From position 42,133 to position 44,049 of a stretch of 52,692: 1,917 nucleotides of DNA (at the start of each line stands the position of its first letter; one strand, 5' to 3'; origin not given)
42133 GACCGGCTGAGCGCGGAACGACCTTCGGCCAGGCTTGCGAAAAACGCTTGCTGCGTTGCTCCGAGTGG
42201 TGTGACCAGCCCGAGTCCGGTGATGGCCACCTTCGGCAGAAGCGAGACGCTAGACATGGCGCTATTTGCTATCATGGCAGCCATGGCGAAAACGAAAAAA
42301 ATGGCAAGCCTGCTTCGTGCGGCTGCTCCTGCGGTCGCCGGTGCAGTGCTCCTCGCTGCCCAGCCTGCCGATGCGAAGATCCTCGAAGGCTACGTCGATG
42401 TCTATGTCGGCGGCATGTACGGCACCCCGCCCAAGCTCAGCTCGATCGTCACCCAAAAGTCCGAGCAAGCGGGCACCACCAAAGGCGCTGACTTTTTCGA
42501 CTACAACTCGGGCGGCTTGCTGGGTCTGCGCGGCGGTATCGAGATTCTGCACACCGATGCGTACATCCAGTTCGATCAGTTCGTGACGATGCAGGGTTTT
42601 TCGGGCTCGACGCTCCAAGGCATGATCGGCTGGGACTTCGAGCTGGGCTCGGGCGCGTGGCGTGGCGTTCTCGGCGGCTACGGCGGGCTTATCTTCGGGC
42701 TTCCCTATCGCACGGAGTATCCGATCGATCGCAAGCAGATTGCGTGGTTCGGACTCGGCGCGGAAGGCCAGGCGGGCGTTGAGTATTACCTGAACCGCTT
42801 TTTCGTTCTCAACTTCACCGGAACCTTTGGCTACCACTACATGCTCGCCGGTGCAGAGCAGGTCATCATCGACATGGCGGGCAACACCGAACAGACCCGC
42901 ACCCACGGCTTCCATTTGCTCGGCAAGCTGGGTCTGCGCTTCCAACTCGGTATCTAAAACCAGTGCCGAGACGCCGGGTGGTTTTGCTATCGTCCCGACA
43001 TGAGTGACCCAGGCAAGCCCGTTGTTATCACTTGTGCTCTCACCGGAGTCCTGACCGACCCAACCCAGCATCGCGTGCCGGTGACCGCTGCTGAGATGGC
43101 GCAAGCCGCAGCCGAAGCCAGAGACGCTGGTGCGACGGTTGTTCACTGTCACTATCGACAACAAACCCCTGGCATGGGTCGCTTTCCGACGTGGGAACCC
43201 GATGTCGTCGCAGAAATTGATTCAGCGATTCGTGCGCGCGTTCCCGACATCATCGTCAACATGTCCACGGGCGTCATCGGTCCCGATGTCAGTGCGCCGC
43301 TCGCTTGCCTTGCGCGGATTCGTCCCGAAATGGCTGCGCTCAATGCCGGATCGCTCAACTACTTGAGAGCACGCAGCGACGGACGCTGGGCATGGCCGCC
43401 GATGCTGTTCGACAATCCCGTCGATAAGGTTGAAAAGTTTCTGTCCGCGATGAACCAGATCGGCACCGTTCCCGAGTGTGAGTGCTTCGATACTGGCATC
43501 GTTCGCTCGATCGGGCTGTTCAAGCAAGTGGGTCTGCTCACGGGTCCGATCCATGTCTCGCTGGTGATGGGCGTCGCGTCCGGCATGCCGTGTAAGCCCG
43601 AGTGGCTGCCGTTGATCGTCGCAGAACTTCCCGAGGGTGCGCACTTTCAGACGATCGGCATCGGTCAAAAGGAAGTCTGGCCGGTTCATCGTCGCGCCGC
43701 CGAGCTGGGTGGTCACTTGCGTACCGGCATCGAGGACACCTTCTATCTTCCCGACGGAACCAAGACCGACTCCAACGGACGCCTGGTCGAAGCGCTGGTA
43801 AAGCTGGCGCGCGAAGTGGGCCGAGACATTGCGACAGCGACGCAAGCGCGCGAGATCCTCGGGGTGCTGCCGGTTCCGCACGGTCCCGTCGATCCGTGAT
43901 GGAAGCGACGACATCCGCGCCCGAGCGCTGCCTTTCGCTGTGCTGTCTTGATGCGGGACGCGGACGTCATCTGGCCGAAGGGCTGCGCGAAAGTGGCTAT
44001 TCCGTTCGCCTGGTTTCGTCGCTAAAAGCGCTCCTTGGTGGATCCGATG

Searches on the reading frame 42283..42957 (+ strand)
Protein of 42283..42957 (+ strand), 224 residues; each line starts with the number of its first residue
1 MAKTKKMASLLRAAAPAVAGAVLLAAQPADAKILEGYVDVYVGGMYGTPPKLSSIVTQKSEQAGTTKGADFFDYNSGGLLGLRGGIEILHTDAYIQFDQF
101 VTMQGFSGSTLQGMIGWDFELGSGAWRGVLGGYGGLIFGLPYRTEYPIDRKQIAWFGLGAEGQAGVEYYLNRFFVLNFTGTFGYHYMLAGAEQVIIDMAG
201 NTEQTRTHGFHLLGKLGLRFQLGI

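Call 14: search_protein_families(library=pfam, proteins=[window:42283-42957:+], max_evalue=0.01)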
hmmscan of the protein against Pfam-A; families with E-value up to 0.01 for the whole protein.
window:42283-42957:+ (224 aa): 0 families

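Call 31: find_homologous_proteins(query=window:42283-42957:+, max_evalue=0.001)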
Query window:42283-42957:+ (224 aa): 31 proteins with E <= 0.001 among 2705 candidates.
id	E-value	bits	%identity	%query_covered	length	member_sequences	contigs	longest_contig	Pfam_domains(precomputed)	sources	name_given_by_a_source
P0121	8.7e-130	449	88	100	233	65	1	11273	-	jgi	-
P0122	8.7e-126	436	86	100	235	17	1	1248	-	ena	-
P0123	4.2e-109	382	74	100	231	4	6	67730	-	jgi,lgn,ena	-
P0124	1.4e-99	350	70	100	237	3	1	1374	-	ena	-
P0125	1.2e-79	285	86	59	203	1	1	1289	-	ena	-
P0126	2.7e-79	284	58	100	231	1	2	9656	-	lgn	-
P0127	6.5e-78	280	59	100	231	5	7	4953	-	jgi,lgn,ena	-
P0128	2.1e-77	278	57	100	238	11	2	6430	-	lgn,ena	-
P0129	2.0e-76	275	59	100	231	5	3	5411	-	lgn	-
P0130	2.0e-72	262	57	96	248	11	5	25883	-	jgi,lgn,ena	-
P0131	3.4e-69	251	55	97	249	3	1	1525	-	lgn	-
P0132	6.2e-69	250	56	89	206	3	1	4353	-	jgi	-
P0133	7.4e-68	247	56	92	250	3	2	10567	-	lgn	-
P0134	9.5e-68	246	53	100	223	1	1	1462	-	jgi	jgi:hypothetical protein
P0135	1.3e-67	246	57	88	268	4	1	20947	-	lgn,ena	-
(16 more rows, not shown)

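Call 42: predict_structure(alignment_id=A3)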
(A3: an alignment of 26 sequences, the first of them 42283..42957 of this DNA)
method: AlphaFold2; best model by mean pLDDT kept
length: 224 residues; sequences in the alignment: 26
mean_pLDDT: 84.5   pTM: 0.75
mean pLDDT of the five models: 84.5, 83.7, 83.6, 82.3, 78.7
residues with pLDDT >= 90: 106; 70-90: 85; 50-70: 31; < 50: 2
segments of 3 or more residues with pLDDT < 50: none
pLDDT, mean of each block of 10 residues (from residue 1): 57 74 70 89 85 64 73 92 93 96 91 95 92 96 75 88 95 92 89 78 84 95 76
secondary structure, 60 per line:
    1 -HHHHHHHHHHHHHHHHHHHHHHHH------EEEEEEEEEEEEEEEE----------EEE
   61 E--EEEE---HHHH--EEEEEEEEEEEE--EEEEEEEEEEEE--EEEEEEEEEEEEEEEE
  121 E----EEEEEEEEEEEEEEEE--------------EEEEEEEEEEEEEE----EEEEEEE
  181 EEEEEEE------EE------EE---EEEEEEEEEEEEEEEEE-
elements in order: H2-25 E32-47 E58-61 E64-67 H71-74 E77-88 E91-102 E105-121 E126-141 E156-169 E174-187 E207-223

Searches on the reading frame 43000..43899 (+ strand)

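Call 14: search_protein_families(library=pfam, proteins=[window:43000-43899:+], max_evalue=0.01)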
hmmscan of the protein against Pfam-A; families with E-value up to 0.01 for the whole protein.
window:43000-43899:+ (299 aa): 1 family
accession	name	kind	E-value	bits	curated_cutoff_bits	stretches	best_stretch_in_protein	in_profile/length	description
PF05853.18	BKACE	-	9.3e-84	281.4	24.8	1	7-288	1-273/274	beta-keto acid cleavage enzyme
